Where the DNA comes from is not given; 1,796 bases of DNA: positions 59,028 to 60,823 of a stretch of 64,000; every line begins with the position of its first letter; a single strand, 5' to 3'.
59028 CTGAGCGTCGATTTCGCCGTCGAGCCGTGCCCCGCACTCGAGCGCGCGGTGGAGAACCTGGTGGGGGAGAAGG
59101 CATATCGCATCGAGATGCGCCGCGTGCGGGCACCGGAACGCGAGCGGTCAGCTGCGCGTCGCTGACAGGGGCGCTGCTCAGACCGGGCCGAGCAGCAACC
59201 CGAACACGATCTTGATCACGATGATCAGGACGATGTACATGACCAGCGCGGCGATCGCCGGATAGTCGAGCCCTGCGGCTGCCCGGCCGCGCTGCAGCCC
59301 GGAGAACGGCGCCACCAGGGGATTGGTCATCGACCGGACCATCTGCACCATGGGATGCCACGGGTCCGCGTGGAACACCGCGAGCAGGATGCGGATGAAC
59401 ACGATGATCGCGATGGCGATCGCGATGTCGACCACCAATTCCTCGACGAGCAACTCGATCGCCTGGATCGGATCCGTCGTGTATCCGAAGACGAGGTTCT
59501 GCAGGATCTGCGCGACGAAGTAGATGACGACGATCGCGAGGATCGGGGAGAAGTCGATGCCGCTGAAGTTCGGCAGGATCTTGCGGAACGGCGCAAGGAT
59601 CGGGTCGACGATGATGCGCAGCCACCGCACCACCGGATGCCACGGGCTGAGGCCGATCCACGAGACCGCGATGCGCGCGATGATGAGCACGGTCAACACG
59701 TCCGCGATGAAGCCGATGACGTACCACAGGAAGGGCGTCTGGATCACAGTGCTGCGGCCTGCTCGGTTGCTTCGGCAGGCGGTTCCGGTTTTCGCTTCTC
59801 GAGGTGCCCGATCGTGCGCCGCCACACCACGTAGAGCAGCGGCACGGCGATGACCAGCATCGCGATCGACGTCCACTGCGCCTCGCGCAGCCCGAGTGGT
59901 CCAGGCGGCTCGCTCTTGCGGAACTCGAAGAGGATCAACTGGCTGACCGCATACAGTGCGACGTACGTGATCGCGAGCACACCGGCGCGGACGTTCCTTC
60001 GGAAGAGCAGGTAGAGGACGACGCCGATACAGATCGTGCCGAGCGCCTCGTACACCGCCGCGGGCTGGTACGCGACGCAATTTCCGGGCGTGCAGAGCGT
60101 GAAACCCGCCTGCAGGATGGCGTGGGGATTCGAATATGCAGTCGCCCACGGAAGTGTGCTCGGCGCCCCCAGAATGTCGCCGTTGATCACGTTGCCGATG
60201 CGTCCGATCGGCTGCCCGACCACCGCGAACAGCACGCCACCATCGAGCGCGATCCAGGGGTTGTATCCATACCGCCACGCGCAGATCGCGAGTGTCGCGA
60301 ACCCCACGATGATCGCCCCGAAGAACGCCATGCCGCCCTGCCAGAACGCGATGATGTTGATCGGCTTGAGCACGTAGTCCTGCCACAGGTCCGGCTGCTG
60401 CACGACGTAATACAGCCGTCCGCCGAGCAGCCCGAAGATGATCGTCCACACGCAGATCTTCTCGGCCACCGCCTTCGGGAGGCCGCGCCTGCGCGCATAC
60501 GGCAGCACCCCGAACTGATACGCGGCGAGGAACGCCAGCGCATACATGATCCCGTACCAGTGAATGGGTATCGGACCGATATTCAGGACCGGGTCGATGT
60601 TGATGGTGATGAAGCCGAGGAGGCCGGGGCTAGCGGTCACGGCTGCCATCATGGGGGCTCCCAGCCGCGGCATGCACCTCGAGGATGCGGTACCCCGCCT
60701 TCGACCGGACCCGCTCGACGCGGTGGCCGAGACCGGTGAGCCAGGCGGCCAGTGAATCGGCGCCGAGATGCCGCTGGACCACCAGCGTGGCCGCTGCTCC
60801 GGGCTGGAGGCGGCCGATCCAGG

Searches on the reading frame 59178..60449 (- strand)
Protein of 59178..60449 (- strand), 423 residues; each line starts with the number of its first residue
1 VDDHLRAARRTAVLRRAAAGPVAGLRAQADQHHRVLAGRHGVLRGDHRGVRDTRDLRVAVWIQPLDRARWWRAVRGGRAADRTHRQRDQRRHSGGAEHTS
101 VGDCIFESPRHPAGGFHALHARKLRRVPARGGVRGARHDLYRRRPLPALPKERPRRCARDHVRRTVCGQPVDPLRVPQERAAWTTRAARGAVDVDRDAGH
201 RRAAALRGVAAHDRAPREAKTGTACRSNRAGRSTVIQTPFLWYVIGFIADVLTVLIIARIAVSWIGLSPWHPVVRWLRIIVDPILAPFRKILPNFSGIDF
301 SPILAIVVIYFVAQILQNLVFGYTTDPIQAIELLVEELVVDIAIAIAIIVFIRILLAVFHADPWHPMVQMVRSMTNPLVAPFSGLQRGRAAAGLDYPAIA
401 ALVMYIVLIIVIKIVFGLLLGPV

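Call 51: search_protein_families(library=pfam, proteins=[window:59178-60449:-])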
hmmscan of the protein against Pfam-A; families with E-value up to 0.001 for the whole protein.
window:59178-60449:- (423 aa): 1 family
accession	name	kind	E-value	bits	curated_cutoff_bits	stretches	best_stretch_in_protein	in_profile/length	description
PF02325.22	YGGT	-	2.2e-20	73.3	27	2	248-316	3-70/70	YGGT family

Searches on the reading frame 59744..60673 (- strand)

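Call 51: search_protein_families(library=pfam, proteins=[window:59744-60673:-])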
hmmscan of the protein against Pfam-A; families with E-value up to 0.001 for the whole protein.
window:59744-60673:- (309 aa): 1 family
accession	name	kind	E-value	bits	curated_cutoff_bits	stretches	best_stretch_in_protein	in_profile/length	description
PF01790.23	LGT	-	7.2e-49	166.7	24.9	1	30-281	4-239/240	Prolipoprotein diacylglyceryl transferase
